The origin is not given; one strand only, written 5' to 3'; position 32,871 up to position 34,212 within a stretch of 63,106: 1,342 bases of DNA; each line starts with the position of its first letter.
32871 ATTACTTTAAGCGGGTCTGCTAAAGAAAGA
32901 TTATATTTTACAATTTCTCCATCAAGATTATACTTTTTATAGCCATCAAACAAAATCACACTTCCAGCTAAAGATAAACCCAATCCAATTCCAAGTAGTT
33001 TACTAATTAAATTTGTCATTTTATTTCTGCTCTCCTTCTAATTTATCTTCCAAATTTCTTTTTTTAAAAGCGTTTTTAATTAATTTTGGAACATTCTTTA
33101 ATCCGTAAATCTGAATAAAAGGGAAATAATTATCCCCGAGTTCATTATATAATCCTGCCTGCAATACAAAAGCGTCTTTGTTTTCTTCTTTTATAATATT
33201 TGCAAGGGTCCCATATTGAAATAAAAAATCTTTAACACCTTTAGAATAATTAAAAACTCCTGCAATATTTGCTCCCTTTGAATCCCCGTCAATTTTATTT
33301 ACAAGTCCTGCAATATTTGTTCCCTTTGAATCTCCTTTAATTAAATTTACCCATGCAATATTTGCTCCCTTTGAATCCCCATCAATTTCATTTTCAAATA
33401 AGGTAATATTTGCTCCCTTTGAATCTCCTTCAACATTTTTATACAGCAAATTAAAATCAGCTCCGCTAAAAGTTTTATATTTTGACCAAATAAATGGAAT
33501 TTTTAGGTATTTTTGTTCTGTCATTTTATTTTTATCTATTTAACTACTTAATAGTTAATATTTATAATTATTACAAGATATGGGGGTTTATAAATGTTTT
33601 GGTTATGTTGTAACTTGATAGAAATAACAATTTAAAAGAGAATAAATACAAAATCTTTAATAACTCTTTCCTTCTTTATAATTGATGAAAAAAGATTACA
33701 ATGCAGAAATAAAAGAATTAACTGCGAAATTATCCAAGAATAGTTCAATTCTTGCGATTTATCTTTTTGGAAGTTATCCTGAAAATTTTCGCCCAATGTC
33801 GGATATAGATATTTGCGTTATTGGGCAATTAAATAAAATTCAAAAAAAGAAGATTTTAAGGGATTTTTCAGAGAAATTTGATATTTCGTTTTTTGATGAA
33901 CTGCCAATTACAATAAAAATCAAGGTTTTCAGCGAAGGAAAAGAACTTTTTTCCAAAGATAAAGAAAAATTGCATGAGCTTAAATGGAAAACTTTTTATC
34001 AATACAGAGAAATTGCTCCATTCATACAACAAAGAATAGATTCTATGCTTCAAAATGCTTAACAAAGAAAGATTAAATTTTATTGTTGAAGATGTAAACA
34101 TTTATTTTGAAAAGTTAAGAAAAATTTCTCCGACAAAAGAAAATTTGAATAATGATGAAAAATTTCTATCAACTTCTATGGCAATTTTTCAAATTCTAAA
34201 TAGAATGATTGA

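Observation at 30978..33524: Tightly packed operon of nine unrecognisable small genes (74-167 aa), several membrane-anchored or lipoprotein-like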

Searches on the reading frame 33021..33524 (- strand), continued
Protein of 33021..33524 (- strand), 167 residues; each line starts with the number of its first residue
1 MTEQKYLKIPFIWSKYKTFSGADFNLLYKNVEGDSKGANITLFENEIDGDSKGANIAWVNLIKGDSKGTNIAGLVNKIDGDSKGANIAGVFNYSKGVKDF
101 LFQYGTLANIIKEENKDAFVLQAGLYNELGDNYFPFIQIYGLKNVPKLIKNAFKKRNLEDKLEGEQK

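Call 89: search_solved_structures(query=A3, max_evalue=10)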
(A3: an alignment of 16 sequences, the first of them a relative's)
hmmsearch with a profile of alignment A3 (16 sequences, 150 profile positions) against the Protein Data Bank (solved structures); distinct sequences matched with E-value up to 10: 2.
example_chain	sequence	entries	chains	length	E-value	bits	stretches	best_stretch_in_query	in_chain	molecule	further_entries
8b6g_CL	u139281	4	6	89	0.14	15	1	26-49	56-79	Transposase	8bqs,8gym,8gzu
3h7j_A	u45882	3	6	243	0.82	12.5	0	49-97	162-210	Bacilysin biosynthesis protein bacB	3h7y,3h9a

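Call 90: search_protein_families(library=padloc, proteins=[L009:8666-9115:+, L009:7757-8407:+, L030:2922-3560:+, L030:3945-4565:+], max_evalue=0.01)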
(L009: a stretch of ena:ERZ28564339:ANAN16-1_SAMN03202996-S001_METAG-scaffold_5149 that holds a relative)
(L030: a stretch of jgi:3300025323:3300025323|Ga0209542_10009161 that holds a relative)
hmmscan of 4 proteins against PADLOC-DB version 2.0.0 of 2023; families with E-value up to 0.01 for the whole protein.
L009:8666-9115:+ (150 aa): 0 families

L009:7757-8407:+ (217 aa): 0 families

L030:2922-3560:+ (213 aa): 0 families

L030:3945-4565:+ (207 aa): 0 families

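Call 91: search_protein_families(library=ncbifam, alignment_id=A2, max_evalue=0.01)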
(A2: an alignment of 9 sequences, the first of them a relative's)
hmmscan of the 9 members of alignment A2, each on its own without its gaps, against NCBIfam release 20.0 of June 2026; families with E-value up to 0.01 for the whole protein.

A. member 1, P0001 (167 aa): 2 families
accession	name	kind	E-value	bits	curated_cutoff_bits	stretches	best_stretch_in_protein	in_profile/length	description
NF047437.1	VC2662_fam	equivalog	1.2e-08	34.6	140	1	8-102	46-139/187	VC2662 family protein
NF047436.1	LA_2272_repeat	domain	8.8e-07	28.6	25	0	52-79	2-28/30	LA_2272 family surface repeat-containing protein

B. families by the number of members that match (of 9 scanned): 2 families
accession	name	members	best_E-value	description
NF047437.1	VC2662_fam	3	1.2e-08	VC2662 family protein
NF047436.1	LA_2272_repeat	2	8.8e-07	LA_2272 family surface repeat-containing protein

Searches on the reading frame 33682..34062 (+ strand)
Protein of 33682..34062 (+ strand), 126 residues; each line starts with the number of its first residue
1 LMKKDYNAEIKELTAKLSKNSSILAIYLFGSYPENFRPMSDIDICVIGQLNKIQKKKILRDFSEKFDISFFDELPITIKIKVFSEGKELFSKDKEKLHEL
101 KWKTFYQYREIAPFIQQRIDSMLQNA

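Call 90: search_protein_families(library=padloc, proteins=[window:33682-34062:+], max_evalue=0.01)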
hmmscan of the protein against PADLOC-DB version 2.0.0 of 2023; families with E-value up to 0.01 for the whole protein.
window:33682-34062:+ (126 aa): 3 families
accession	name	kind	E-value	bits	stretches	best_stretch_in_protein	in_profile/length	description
PDLC04906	PDC-S09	-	8.2e-05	20.9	1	3-49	4-51/98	-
PDLC04903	PDC-S09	-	0.00019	19.7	1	10-61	11-65/108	-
PDLC04907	PDC-S09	-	0.0015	16.7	1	4-50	8-55/114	-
